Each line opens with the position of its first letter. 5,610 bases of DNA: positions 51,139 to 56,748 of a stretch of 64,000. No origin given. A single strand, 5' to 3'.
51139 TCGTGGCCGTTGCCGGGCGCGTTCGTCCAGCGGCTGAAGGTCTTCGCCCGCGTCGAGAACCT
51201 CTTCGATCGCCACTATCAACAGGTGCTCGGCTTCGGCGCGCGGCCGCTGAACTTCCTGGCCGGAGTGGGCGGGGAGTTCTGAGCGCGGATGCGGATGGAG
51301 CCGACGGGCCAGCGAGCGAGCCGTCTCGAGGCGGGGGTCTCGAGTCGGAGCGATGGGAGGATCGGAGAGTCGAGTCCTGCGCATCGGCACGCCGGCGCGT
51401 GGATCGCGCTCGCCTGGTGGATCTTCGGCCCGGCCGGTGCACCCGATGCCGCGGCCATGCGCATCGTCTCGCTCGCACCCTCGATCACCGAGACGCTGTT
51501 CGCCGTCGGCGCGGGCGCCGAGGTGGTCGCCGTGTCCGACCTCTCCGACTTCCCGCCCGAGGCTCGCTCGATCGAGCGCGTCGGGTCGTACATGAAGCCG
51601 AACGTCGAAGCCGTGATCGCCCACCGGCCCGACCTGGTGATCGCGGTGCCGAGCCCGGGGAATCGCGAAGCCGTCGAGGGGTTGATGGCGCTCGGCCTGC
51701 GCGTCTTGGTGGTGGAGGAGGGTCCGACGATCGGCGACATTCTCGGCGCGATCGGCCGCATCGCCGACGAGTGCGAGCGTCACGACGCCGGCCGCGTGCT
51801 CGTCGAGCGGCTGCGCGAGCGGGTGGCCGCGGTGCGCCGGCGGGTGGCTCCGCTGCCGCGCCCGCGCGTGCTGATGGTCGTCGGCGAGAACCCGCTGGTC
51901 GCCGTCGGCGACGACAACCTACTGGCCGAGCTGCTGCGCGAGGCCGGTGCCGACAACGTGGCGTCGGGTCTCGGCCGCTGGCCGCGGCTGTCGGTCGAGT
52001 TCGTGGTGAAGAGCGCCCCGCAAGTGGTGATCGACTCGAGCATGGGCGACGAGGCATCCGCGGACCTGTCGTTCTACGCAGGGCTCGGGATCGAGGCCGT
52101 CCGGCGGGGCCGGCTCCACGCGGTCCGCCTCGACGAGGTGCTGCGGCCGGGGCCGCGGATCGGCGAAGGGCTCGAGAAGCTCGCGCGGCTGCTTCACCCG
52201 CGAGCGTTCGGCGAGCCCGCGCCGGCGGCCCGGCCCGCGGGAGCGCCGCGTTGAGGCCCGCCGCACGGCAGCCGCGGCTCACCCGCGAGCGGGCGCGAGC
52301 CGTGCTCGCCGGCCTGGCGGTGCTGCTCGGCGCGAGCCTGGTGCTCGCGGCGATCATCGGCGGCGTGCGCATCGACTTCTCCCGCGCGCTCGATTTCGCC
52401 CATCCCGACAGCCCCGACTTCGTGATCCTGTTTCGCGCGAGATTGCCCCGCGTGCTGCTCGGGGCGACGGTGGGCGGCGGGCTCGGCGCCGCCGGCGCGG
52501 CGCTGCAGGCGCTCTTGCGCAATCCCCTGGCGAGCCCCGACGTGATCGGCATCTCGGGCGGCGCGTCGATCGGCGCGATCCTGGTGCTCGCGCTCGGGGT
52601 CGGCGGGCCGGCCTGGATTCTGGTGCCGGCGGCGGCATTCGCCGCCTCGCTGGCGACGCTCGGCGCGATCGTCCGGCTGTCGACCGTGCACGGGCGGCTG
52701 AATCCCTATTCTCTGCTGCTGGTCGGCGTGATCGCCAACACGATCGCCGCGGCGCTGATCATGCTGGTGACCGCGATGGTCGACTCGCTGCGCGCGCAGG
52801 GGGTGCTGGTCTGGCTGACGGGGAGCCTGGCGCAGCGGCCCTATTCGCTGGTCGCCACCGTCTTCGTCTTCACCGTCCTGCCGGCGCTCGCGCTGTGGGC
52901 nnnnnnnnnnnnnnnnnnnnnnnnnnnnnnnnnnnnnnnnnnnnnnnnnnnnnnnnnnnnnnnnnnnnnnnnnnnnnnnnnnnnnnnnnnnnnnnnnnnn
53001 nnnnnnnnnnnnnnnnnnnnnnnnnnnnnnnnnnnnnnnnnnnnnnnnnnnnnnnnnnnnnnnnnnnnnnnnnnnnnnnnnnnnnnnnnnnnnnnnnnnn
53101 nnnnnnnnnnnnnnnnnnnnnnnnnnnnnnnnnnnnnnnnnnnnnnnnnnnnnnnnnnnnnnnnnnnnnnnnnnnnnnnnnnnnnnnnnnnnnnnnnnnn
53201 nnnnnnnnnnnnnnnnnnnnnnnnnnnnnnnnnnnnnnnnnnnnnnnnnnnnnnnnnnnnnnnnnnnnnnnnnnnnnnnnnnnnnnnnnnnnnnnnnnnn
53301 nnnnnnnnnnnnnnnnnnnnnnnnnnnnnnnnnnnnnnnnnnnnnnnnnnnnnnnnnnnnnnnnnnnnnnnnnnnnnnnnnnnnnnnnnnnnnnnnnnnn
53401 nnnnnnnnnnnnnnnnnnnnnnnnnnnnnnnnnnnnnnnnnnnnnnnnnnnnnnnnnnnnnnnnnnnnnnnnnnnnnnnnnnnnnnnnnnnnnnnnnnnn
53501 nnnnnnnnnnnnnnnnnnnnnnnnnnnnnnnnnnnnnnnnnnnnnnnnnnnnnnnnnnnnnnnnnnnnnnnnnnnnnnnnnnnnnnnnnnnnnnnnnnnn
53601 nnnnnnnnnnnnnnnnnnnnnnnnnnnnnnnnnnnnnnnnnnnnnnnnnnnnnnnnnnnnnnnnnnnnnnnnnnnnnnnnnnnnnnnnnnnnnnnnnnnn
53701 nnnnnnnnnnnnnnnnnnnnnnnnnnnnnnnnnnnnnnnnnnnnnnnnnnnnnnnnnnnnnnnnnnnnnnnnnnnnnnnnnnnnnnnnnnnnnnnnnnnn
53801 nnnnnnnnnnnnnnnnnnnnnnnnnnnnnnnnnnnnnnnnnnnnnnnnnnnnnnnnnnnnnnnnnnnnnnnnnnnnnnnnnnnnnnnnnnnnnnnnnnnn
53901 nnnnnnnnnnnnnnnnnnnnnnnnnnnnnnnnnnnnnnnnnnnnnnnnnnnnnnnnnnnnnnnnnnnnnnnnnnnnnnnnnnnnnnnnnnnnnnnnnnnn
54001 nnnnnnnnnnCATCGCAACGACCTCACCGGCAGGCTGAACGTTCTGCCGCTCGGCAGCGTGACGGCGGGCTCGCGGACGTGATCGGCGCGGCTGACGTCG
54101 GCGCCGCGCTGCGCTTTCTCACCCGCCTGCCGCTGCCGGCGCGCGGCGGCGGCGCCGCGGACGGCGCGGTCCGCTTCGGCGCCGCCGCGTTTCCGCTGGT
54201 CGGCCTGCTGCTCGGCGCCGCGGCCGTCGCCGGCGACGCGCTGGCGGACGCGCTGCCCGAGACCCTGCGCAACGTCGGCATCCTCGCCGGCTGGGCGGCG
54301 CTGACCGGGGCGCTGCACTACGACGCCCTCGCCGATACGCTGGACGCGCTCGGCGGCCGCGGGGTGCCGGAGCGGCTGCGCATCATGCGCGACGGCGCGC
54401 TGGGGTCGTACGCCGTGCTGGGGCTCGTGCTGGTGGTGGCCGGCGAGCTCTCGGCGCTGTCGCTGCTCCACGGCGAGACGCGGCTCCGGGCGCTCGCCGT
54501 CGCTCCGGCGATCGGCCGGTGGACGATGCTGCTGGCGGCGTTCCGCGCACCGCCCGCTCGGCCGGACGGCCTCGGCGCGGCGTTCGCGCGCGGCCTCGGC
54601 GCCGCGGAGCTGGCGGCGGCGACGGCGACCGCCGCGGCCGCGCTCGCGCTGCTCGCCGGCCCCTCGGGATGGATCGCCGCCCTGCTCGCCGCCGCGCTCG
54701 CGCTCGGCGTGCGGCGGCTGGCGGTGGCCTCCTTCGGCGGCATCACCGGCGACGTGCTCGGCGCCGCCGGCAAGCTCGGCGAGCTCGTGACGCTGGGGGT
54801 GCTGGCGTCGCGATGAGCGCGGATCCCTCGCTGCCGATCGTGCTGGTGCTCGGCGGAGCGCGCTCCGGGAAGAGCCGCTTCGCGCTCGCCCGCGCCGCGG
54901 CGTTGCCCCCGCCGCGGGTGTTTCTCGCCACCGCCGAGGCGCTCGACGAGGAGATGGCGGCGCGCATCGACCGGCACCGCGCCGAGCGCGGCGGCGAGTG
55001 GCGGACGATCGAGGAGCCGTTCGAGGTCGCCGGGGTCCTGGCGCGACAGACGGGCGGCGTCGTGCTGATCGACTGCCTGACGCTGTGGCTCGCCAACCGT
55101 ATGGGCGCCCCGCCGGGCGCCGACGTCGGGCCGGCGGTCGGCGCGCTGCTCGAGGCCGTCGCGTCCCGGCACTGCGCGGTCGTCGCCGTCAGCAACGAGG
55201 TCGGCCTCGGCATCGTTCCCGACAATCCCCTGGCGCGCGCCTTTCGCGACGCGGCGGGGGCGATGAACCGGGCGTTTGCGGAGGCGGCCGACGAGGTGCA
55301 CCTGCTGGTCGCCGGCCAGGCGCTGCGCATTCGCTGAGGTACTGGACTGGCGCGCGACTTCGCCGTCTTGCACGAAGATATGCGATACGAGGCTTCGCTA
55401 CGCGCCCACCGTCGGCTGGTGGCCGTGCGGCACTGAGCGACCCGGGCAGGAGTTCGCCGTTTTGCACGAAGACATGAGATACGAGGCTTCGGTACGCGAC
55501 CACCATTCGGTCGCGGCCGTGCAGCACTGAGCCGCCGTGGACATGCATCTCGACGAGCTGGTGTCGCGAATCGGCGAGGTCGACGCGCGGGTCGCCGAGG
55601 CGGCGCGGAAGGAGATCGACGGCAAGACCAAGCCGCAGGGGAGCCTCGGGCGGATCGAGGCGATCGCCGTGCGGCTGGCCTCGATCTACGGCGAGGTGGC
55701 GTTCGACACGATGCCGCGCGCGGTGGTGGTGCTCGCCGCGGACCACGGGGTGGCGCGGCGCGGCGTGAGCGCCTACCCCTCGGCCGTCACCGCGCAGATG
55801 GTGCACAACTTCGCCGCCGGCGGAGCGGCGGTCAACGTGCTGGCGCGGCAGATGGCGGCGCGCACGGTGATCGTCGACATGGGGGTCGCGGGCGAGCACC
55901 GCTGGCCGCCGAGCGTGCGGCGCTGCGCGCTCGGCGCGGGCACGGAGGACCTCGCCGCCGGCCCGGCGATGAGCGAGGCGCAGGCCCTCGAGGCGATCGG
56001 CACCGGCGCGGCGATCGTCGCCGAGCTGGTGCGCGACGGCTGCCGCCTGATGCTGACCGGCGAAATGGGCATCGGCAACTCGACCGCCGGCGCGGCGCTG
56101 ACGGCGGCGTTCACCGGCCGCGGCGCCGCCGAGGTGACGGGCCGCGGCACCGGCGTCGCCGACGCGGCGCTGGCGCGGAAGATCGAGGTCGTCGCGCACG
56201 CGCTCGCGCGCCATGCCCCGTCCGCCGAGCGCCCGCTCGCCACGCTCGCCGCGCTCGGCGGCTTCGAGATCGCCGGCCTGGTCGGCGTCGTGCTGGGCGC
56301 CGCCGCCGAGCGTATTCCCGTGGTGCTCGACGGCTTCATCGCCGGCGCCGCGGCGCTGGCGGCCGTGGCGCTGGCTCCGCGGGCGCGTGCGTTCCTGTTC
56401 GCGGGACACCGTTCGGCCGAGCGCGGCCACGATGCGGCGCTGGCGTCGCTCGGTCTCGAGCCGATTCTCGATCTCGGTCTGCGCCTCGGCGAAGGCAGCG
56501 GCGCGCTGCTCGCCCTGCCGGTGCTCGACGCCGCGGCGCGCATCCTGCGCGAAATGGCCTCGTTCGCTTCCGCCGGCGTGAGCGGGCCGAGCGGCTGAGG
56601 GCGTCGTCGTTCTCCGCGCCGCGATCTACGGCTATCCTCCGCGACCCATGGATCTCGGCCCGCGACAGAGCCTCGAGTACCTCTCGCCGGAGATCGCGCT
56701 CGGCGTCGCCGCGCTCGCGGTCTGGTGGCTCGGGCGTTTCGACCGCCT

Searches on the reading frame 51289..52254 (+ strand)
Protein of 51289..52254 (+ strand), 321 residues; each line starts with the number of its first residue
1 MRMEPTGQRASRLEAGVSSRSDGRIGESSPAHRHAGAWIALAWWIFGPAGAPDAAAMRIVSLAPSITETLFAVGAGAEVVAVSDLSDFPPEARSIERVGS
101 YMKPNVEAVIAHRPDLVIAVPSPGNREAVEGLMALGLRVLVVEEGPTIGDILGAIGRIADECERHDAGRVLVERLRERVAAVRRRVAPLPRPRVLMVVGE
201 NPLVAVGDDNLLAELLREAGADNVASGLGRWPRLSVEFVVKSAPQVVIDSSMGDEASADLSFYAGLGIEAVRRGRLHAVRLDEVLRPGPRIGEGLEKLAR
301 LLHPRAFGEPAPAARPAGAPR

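Call 60: search_protein_families(library=pfam, proteins=[window:51289-52254:+], max_evalue=0.001)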
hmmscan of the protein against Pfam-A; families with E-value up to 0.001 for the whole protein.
window:51289-52254:+ (321 aa): 1 family
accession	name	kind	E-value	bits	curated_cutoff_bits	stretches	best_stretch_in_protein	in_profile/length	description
PF01497.23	Peripla_BP_2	-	3.6e-26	92.4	27.5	1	59-258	1-206/235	Periplasmic binding protein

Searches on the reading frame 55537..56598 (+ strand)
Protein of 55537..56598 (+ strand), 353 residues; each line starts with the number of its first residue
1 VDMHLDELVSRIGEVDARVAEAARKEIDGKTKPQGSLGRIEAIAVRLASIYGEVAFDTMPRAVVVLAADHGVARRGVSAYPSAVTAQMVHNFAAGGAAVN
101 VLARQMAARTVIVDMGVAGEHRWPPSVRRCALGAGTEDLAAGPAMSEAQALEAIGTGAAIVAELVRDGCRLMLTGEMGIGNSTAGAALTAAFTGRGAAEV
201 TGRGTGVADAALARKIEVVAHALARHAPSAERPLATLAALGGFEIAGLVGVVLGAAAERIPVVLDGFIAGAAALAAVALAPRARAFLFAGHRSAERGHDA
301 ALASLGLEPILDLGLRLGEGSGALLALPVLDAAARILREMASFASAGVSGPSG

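Call 60: search_protein_families(library=pfam, proteins=[window:55537-56598:+], max_evalue=0.001)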
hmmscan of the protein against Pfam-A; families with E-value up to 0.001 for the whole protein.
window:55537-56598:+ (353 aa): 1 family
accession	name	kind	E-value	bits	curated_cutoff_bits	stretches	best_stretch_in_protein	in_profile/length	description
PF02277.22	DBI_PRT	-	2.4e-124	415.4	22.6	1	13-348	2-329/329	Phosphoribosyltransferase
